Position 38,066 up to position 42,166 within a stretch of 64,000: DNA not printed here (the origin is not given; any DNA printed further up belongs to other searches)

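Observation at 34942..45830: Recent tandem duplication of a 3.8-kb unit encoding a about 1,260-aa secreted protein of unknown family, with signs of gene conversion and a shared 5' module spreading to the next gene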

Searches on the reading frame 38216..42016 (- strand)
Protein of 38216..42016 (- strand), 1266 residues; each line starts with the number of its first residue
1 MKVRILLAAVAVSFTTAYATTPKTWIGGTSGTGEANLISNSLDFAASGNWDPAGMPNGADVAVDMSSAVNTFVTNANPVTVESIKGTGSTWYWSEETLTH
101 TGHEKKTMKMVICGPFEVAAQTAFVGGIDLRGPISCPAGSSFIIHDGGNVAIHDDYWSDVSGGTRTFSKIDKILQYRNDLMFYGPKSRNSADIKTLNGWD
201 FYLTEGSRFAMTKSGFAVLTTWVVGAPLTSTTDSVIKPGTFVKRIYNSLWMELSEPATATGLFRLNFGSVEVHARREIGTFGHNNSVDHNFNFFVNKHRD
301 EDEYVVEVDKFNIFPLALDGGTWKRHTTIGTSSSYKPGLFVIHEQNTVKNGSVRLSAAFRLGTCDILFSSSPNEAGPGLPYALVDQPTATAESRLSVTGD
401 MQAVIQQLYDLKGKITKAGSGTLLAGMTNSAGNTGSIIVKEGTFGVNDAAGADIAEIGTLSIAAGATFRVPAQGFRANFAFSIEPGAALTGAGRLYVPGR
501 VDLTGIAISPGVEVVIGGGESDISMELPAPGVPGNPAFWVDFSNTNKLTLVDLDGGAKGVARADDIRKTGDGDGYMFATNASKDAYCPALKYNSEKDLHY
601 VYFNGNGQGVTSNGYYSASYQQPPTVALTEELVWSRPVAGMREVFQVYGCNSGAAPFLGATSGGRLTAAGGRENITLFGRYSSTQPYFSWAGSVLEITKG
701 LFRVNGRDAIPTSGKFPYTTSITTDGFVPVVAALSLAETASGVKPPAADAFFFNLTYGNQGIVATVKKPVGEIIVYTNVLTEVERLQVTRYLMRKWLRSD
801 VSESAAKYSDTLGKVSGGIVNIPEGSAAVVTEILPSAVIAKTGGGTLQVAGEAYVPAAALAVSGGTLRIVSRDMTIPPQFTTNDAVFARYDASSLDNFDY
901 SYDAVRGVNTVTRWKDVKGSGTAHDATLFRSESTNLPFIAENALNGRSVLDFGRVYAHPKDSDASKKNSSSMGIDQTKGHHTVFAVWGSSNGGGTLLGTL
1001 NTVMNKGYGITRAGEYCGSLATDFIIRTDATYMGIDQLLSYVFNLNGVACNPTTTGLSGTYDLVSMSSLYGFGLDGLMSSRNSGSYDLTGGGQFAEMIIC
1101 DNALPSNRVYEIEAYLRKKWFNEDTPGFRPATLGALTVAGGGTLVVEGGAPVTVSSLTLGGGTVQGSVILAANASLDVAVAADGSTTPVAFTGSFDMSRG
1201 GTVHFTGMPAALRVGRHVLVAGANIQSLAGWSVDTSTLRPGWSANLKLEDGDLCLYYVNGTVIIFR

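Call 7: search_protein_families(library=pfam, proteins=[window:38216-42016:-], max_evalue=0.1)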
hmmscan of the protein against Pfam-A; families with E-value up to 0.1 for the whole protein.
window:38216-42016:- (1266 aa): 0 families

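Call 8: search_protein_families(library=ncbifam, proteins=[window:38216-42016:-], max_evalue=0.1)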
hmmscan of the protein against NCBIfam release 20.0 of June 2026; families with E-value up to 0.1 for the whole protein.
window:38216-42016:- (1266 aa): 1 family
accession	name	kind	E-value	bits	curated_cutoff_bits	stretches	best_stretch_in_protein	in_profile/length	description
NF058597.1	CoaZ_rpt_PGGG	domain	0.075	13.1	30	1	827-866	2-41/88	choice-of-anchor Z repeating domain-containing protein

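Call 14: find_homologous_proteins(query=window:38216-42016:-)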
Query window:38216-42016:- (1266 aa): 4 proteins with E <= 0.001 among 8000 candidates.
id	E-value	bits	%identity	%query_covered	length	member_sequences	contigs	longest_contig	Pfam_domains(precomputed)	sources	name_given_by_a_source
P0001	0.0e+0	2861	100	100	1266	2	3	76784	-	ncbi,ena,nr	ncbi:MAG: hypothetical protein IKO72_16340 [Kiritimatiellae bacterium]|nr:hypothetical protein [Kiri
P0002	0.0e+0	1761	66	98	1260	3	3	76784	-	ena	-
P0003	1.4e-18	84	27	53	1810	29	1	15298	-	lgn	-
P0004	2.1e-14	70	23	35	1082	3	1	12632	PF12951.14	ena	-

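Call 19: search_protein_families(library=pfam, proteins=[P0003, P0004], max_evalue=0.01)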
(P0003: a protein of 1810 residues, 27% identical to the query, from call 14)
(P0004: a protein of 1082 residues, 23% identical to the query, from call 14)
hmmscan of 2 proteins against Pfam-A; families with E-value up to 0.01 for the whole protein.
P0003 (1810 aa): 1 family
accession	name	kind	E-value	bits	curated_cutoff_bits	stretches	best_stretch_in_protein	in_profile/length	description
PF12951.13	PATR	-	0.0006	20.2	27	1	600-629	1-30/30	Passenger-associated-transport-repeat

P0004 (1082 aa): 1 family
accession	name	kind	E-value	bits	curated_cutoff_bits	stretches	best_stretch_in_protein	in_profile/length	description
PF12951.13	PATR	-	2e-08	34.6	27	1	387-415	1-29/30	Passenger-associated-transport-repeat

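Call 21: find_encoding_contigs(protein=P0001, flank=10000, max_places=6)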
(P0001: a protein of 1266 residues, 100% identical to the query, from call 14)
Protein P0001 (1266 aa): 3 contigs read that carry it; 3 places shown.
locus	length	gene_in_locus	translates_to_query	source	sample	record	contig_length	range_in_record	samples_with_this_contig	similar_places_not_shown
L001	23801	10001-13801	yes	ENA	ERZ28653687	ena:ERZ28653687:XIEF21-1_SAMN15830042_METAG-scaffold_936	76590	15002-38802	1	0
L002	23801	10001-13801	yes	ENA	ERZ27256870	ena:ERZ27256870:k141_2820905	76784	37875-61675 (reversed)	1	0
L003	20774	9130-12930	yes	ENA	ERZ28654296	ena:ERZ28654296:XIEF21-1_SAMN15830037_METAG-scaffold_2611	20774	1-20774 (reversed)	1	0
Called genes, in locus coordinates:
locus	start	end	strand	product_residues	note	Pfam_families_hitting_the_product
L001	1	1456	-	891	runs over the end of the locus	PF00672:HAMP (weak), PF02518:HATPase_c, PF00072:Response_reg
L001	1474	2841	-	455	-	PF00291:PALP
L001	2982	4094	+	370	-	PF06379:RhaT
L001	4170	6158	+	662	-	-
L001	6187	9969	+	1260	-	-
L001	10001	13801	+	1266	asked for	-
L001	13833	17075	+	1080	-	-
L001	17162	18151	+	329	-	-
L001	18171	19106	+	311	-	PF01943:Polysacc_synt, PF13440:Polysacc_synt_3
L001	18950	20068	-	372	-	PF05598:DUF772, PF01609:DDE_Tnp_1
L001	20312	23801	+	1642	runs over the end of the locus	PF13229:Beta_helix, PF13385:Laminin_G_3, PF09479:Flg_new, PF03781:FGE-sulfatase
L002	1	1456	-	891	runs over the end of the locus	PF00672:HAMP (weak), PF02518:HATPase_c, PF00072:Response_reg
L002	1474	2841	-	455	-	PF00291:PALP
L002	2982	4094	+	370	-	PF06379:RhaT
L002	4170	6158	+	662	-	-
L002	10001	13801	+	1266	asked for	-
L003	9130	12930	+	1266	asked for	-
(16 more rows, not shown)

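Call 40: find_related_loci(query=A4, collection=genome_contigs, flank=10000)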
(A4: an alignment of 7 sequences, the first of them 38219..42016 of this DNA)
Query A4 (1266 aa) in genome_contigs; peptide patterns used: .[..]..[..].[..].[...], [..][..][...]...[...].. (x = any residue, [..] = any of these).
27 stretches matched a pattern; 5 encode a relative of the query (tblastn E <= 1e-3); 5 distinct loci.
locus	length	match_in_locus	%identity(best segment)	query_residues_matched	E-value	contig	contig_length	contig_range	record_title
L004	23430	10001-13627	33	3-1248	8e-168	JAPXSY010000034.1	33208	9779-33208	MAG: Kiritimatiellia bacterium isolate binned_ad_9.220 NODE_1441_length_33208_cov_3.541247, whole genome shotgun sequenc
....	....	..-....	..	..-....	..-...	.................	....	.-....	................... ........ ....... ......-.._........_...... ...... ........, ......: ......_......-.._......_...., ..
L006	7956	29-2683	30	297-1237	2e-89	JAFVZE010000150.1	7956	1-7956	MAG: Kiritimatiellae bacterium isolate RGIG5528 Sheep_Colon.Co__c1033395, whole genome shotgun sequence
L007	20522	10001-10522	29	734-869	3e-6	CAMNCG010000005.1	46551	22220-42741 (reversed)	MAG: uncultured Verrucomicrobia bacterium isolate SRR873598_bin.104_metaWRAP_v1.3_MAG genome assembly, contig: NODE.1030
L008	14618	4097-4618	28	734-869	2e-5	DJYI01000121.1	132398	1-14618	MAG TPA_asm: Verrucomicrobia bacterium UBA6982 UBA6982_contig_1569, whole genome shotgun sequence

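Call 44: search_protein_families(library=pfam, proteins=[L004:91-2082:+, L004:2468-3733:+, L004:4153-5550:+, L004:5492-7405:+, L004:7812-9875:+, L004:13744-15966:+, L004:15981-18251:+, L004:18214-19866:+, L004:21542-23338:-], max_evalue=0.001)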
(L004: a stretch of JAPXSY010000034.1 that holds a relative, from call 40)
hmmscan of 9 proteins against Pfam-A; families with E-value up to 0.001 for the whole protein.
L004:91-2082:+ (663 aa): 0 families

L004:2468-3733:+ (421 aa): 2 families
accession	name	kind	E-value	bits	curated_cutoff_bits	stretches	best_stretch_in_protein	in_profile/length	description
PF00557.29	Peptidase_M24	-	5e-36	124.9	23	1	198-403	1-208/208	Metallopeptidase family M24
PF01321.24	Creatinase_N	-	4.3e-09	37.4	22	1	43-190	1-127/128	Creatinase/Prolidase N-terminal domain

L004:4153-5550:+ (465 aa): 2 families
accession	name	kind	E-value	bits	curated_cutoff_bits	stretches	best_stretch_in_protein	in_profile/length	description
PF07364.17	DUF1485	-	5.3e-66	223.3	22.8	1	2-279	1-288/290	Metallopeptidase family M81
PF07171.17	MlrC_C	-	2.3e-23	83.8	27.2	1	289-454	1-178/178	MlrC C-terminus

L004:5492-7405:+ (637 aa): 0 families

L004:7812-9875:+ (687 aa): 0 families

L004:13744-15966:+ (740 aa): 2 families
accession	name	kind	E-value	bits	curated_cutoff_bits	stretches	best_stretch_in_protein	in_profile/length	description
PF05089.18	NAGLU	-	8.5e-09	35.2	25.5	0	334-471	204-335/336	Alpha-N-acetylglucosaminidase (NAGLU) tim-barrel domain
PF12971.12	NAGLU_N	-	6.6e-06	26.3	28.3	1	48-105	16-71/82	Alpha-N-acetylglucosaminidase (NAGLU) N-terminal domain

L004:15981-18251:+ (756 aa): 0 families

L004:18214-19866:+ (550 aa): 1 family
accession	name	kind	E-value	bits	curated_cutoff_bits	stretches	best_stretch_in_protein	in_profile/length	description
PF07681.17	DoxX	-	1.1e-05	26.4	23.6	1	60-150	1-78/85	DoxX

L004:21542-23338:- (598 aa): 1 family
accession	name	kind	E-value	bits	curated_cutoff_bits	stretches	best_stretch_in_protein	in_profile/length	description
PF12951.13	PATR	-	5e-06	26.9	27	1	138-166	1-29/30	Passenger-associated-transport-repeat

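Call 83: find_encoding_contigs(protein=P0096, flank=10000, max_places=3)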
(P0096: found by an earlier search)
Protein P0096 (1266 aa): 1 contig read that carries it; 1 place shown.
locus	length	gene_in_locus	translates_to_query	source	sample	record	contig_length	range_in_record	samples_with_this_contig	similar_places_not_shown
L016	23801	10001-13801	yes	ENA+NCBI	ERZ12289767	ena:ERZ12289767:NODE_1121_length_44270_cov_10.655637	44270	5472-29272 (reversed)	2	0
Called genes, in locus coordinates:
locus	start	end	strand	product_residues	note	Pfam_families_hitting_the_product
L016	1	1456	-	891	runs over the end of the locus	PF00672:HAMP (weak), PF02518:HATPase_c, PF00072:Response_reg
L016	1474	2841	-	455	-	PF00291:PALP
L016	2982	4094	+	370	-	PF06379:RhaT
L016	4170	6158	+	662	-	-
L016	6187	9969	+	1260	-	-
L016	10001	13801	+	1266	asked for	-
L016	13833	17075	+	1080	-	-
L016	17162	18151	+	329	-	-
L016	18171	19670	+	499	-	PF01943:Polysacc_synt, PF13440:Polysacc_synt_3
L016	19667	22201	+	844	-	PF12797:Fer4_2 (faint), PF12838:Fer4_7, PF13187:Fer4_9 (weak), PF14697:Fer4_21 (weak), PF00037:Fer4 (weak), PF04422:FrhB_FdhB_N, PF04432:FrhB_FdhB_C, PF04230:PS_pyruv_trans, +2 more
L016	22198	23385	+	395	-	PF05159:Capsule_synth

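Call 89: find_related_loci(query=A4, collection=viral_contigs, flank=8000)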
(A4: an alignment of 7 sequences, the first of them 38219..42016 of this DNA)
Query A4 (1266 aa) in viral_contigs; peptide patterns used: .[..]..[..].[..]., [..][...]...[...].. (x = any residue, [..] = any of these).
9 stretches matched a pattern, but none encodes a relative of the query by tblastn (E <= 1e-3).

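Call 92: search_protein_families(library=phrogs, proteins=[window:38219-42016:-], max_evalue=0.01)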
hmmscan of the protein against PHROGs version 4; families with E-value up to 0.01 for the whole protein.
window:38219-42016:- (1266 aa): 1 family
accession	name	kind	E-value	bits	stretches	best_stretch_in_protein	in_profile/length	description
phrog_11772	-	unknown function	0.001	19.7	0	749-796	195-242/246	-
